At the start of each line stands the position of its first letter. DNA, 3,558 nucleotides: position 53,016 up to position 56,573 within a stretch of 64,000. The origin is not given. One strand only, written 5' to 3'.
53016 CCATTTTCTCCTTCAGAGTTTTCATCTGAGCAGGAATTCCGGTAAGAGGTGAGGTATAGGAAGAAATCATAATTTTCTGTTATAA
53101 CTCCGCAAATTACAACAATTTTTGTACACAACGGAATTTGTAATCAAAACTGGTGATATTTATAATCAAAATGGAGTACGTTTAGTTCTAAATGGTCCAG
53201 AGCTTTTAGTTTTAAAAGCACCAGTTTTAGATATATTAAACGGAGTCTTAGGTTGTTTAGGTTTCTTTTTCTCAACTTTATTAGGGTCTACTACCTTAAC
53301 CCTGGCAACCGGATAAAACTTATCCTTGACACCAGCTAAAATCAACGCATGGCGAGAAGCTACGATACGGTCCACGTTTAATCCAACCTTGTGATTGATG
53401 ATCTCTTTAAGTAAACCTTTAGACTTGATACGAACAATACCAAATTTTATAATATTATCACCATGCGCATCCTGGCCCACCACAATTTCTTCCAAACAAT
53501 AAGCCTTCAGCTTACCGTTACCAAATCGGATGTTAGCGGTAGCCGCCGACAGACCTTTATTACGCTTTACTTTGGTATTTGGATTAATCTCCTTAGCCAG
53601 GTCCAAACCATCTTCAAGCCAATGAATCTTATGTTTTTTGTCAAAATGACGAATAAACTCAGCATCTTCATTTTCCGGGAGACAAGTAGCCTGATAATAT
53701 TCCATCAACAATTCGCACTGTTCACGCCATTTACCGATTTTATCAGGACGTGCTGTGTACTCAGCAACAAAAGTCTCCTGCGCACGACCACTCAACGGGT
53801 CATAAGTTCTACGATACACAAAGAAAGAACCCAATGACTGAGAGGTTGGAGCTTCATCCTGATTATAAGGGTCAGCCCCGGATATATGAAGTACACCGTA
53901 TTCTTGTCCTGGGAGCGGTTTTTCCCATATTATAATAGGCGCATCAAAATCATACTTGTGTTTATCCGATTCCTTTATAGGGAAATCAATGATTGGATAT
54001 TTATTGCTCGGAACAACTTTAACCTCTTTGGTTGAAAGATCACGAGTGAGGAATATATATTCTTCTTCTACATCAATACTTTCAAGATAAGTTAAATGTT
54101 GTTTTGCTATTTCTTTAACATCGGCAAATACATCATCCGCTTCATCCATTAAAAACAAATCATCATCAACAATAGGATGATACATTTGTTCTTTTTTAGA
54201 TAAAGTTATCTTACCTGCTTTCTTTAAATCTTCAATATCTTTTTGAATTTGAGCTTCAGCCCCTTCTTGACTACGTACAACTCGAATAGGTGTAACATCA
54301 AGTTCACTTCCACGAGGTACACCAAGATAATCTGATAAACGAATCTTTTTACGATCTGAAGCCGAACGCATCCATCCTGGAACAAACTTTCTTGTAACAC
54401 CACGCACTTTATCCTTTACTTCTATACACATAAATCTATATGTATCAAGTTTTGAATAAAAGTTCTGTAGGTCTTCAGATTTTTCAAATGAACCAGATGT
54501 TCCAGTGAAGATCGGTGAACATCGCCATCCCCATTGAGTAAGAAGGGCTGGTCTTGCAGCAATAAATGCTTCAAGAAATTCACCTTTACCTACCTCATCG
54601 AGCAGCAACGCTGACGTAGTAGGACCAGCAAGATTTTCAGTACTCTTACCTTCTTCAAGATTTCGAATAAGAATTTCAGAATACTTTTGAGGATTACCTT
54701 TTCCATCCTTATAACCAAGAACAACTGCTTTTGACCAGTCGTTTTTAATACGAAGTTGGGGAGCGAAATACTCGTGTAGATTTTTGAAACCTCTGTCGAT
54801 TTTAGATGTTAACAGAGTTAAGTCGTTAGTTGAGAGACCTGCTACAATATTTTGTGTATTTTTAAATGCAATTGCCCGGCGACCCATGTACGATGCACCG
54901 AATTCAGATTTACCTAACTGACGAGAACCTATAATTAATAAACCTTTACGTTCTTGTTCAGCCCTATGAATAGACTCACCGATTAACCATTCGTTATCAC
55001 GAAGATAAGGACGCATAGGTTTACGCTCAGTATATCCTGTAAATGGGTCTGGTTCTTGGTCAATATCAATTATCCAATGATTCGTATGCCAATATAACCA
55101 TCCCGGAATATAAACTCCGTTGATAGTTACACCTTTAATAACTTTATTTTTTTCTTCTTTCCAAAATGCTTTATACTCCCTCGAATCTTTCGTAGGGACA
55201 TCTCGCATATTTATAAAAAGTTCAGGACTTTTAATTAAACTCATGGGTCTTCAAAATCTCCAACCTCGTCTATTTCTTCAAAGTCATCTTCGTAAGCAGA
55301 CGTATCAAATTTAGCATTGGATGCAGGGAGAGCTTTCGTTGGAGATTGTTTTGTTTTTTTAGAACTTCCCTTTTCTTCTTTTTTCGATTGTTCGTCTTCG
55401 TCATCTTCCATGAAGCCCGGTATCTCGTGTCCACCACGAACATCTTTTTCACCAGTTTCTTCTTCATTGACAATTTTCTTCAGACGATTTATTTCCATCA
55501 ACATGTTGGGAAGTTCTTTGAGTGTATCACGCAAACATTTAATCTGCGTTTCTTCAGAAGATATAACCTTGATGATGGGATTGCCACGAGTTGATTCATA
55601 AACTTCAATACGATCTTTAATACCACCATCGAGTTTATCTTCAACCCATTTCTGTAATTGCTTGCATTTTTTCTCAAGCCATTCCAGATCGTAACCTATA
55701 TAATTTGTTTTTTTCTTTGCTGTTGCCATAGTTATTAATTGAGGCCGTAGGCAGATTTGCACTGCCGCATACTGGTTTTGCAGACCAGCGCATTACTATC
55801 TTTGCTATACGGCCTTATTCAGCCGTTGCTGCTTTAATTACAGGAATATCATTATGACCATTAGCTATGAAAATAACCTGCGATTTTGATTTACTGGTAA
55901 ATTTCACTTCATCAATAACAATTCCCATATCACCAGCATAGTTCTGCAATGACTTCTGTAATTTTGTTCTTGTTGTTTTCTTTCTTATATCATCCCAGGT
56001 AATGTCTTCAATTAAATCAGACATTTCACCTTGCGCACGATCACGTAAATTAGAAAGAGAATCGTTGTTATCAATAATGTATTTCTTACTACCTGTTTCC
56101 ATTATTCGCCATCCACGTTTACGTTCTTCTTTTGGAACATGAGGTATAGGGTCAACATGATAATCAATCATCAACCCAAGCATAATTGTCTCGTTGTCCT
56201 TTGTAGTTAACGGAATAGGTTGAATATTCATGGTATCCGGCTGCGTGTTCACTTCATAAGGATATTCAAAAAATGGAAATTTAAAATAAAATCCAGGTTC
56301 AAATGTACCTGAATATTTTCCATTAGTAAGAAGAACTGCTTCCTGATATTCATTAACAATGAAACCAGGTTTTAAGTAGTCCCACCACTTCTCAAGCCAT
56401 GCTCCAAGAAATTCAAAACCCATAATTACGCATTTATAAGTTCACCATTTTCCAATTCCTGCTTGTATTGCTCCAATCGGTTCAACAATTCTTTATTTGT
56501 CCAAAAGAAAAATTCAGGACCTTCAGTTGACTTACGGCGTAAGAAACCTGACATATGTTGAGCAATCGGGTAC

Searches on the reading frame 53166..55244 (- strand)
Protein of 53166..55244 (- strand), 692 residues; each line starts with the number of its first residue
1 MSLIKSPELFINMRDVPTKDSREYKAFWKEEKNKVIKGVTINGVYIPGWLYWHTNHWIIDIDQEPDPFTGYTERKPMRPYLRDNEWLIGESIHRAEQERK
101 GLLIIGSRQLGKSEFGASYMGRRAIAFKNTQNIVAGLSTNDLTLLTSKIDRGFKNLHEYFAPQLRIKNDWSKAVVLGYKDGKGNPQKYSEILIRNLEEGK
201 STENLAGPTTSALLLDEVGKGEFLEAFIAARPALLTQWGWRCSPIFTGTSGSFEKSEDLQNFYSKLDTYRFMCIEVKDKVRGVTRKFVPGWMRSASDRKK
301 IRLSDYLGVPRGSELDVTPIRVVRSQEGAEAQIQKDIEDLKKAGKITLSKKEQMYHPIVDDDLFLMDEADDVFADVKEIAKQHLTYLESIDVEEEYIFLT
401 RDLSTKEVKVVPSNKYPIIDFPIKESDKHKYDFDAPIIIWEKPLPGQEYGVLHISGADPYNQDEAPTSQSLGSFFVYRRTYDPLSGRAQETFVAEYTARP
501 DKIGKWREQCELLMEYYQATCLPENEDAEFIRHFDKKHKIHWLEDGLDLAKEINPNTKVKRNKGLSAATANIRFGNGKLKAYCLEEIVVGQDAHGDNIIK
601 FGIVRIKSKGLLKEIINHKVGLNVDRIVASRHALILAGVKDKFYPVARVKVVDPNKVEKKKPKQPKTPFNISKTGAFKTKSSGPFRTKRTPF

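Call 44: search_protein_families(library=pfam, proteins=[window:53166-55244:-], max_evalue=0.01)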
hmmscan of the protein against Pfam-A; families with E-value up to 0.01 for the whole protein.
window:53166-55244:- (692 aa): 1 family
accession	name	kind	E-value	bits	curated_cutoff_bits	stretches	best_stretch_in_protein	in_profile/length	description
PF03237.21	Terminase_6N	-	0.0059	16.7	22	1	104-249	2-135/215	Terminase large subunit, T4likevirus-type, N-terminal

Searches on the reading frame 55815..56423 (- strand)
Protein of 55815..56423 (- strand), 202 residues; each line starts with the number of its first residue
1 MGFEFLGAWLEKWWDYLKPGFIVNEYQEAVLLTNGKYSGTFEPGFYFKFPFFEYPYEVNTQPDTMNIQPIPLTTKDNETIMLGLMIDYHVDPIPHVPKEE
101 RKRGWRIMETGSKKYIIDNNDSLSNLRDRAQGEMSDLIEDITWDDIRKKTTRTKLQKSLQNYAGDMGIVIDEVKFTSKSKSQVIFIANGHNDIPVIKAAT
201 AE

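Call 44: search_protein_families(library=pfam, proteins=[window:55815-56423:-], max_evalue=0.01)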
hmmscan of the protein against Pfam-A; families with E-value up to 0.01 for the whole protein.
window:55815-56423:- (202 aa): 1 family
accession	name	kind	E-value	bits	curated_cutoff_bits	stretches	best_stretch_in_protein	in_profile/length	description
PF01145.31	Band_7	-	4e-16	60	23.6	1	21-176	1-143/176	SPFH domain / Band 7 family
